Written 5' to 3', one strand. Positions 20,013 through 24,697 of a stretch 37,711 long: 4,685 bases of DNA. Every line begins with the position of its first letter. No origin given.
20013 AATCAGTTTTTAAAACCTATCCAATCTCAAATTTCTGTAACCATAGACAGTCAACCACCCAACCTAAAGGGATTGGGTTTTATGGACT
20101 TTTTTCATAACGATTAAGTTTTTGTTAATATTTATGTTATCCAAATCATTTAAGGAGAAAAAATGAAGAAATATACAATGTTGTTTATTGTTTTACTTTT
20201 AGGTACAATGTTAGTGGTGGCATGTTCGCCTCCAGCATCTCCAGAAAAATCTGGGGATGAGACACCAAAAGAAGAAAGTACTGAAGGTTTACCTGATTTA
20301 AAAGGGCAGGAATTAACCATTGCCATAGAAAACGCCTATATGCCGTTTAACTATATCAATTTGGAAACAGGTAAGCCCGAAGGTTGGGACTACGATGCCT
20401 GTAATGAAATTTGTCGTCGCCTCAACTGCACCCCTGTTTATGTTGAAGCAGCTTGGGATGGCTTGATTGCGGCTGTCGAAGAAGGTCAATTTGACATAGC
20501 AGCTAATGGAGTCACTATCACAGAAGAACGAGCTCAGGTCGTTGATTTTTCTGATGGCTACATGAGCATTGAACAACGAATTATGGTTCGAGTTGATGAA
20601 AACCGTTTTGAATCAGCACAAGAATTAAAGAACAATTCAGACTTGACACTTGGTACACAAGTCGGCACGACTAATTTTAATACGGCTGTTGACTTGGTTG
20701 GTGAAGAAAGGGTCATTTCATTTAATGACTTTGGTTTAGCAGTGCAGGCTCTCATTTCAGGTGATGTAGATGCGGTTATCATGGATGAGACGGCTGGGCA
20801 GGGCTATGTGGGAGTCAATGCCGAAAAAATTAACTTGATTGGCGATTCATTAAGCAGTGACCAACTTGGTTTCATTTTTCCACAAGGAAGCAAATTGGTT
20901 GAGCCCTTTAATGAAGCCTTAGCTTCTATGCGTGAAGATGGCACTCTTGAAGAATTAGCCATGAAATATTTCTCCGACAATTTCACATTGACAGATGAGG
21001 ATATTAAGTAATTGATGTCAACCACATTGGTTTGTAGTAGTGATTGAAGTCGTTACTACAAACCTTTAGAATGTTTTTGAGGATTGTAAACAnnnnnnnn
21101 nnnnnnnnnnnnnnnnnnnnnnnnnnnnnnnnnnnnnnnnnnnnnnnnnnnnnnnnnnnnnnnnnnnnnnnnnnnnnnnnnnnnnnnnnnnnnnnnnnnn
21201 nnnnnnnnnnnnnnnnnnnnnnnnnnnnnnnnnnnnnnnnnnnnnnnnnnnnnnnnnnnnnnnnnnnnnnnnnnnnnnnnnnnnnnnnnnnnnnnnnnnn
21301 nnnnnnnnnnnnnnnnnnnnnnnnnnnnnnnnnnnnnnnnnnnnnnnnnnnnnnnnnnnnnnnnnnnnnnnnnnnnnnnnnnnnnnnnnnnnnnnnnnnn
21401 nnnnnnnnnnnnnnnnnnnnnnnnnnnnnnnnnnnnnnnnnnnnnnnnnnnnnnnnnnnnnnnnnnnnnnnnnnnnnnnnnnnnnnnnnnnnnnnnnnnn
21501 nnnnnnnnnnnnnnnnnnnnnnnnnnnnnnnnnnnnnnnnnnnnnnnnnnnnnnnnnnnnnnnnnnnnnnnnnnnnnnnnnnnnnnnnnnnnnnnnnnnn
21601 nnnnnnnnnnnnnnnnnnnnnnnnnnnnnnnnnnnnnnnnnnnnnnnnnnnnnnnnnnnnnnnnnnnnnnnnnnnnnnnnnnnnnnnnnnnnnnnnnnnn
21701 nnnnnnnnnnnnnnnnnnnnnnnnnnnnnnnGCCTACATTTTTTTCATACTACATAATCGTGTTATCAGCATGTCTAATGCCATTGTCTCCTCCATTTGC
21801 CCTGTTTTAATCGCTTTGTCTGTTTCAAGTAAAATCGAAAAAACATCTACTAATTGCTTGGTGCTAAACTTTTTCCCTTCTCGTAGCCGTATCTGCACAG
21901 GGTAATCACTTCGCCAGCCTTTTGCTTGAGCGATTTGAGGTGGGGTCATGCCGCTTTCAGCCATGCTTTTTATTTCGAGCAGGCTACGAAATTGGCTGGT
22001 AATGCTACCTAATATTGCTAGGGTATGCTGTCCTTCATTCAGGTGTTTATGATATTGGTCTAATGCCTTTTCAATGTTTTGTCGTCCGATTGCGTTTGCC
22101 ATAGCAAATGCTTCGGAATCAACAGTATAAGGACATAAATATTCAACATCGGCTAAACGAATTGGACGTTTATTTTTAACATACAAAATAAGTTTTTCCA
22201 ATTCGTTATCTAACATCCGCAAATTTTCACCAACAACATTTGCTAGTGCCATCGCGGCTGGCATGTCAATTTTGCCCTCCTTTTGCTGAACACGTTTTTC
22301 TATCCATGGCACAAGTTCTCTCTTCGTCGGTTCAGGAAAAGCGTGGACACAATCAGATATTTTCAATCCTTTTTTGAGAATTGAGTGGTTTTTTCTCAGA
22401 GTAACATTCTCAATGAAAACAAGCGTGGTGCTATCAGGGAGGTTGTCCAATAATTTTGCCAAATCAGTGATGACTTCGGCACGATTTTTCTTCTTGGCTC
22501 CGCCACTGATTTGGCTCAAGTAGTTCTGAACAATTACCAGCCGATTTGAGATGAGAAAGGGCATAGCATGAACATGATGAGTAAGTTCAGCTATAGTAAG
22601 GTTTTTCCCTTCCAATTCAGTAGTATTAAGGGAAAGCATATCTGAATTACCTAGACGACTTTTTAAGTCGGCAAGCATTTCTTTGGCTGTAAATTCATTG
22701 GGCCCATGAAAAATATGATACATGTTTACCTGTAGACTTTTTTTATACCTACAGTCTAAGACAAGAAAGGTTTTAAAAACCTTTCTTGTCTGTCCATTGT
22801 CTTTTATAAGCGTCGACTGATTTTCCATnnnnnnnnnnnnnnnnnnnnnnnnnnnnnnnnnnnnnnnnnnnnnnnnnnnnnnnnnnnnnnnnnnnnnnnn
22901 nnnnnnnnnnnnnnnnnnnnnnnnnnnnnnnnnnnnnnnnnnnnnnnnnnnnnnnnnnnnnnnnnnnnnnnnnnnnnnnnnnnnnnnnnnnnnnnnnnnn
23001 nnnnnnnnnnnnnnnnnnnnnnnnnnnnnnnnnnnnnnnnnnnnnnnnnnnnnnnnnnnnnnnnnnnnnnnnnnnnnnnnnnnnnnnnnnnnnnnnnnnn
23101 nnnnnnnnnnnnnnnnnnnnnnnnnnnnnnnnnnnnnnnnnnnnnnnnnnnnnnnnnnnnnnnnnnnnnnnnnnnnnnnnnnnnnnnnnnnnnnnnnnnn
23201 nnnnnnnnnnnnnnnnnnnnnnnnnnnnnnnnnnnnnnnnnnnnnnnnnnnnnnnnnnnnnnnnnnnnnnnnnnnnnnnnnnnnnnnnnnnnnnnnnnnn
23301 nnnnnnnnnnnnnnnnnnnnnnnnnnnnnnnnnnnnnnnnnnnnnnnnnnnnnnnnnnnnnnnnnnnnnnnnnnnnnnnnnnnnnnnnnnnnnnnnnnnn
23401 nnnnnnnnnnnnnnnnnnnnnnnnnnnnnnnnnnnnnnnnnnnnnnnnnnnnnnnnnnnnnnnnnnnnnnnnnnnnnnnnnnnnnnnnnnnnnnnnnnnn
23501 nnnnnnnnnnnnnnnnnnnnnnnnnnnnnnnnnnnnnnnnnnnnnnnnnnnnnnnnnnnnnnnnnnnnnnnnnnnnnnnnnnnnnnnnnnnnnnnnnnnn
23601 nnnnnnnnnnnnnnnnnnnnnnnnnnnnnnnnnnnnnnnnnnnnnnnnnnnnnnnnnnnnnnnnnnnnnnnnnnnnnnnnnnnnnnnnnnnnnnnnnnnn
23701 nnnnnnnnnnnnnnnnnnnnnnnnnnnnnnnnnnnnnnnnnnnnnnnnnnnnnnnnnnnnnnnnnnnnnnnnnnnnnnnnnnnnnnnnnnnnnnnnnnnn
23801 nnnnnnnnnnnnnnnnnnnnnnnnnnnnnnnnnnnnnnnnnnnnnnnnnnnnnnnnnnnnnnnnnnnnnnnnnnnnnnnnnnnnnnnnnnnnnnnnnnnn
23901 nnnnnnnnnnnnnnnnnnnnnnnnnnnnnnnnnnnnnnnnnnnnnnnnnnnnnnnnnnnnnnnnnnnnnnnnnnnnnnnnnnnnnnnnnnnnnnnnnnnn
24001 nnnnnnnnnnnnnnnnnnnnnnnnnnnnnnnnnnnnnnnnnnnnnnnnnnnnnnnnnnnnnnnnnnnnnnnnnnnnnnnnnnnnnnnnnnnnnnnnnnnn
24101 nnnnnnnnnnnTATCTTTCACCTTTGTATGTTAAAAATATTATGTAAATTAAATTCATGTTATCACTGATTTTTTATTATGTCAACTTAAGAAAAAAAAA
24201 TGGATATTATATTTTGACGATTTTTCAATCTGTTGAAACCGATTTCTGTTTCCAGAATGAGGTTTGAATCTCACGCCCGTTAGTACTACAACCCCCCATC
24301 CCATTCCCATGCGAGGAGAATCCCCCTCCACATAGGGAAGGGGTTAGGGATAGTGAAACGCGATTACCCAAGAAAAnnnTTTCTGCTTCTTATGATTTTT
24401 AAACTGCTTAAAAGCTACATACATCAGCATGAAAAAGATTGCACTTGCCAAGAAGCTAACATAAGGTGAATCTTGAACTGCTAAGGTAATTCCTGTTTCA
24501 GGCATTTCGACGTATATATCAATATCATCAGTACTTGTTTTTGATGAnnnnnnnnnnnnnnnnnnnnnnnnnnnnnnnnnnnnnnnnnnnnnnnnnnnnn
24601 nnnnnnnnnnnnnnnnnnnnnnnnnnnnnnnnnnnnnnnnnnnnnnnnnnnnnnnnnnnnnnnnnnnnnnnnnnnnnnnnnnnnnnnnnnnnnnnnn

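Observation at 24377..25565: Two tandem Pro/Thr-rich proteins ending in LPXTG-like cell-wall sorting signals (MPETG, LPQTG)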

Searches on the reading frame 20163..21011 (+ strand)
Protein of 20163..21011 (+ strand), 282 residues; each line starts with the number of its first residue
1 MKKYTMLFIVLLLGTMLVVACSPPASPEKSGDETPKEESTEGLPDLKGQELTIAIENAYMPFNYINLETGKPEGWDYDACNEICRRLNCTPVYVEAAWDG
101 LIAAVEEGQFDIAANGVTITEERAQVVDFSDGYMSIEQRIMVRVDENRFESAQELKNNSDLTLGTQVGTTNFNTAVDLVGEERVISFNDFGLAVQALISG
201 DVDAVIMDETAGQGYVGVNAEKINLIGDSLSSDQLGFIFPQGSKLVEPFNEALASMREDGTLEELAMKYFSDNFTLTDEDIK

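Call 7: search_protein_families(library=pfam, proteins=[window:20163-21011:+], max_evalue=0.001)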
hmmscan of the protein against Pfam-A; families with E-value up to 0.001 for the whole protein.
window:20163-21011:+ (282 aa): 2 families
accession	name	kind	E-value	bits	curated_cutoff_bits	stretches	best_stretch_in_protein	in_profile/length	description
PF00497.25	SBP_bac_3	-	1.4e-36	125.6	26.4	1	51-271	1-131/132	Bacterial extracellular solute-binding proteins, family 3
PF10613.14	Lig_chan-Glu_bd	-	1.6e-09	38.3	30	1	96-144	65-113/115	Ligated ion channel L-glutamate- and glycine-binding site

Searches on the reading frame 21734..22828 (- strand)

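Call 7: search_protein_families(library=pfam, proteins=[window:21734-22828:-], max_evalue=0.001)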
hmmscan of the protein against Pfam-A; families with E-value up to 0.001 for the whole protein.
window:21734-22828:- (364 aa): 3 families
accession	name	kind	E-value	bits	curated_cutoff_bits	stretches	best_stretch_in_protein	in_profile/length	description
PF21694.2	DNA_pol3_delta_C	-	1.9e-27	96.1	27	1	238-357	2-120/121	DNA polymerase III delta subunit, C-terminal domain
PF06144.19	DNA_pol3_delta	-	5.6e-12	46.2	21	1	38-156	1-116/124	DNA polymerase III, delta subunit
PF12169.13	DNA_pol3_gamma3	-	9.4e-07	29.1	24.4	1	225-362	3-131/143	DNA polymerase III subunits gamma and tau domain III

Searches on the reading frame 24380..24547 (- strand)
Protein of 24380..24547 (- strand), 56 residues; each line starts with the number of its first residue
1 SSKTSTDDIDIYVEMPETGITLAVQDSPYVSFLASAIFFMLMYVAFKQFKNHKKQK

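Call 54: search_protein_families(library=ncbifam, proteins=[window:24380-24547:-], max_evalue=10)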
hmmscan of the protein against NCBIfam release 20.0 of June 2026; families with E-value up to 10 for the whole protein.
seq(56 aa): 0 families

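Call 55: search_protein_families(library=pfam, proteins=[window:24380-24547:-], max_evalue=10)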
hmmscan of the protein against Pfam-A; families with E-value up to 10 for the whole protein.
seq(56 aa): 1 family
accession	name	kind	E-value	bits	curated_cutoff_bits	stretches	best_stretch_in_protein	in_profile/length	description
PF18422.6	TNFR_16_TM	-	0.0053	17.4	25.6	1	29-56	10-37/38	Tumor necrosis factor receptor member 16 trans-membrane domain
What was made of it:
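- Closest known: LPXTG cell-wall-anchored surface proteins of Gram-positive bacteria. Different: No profile match for the native tails (calls 54, 55).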
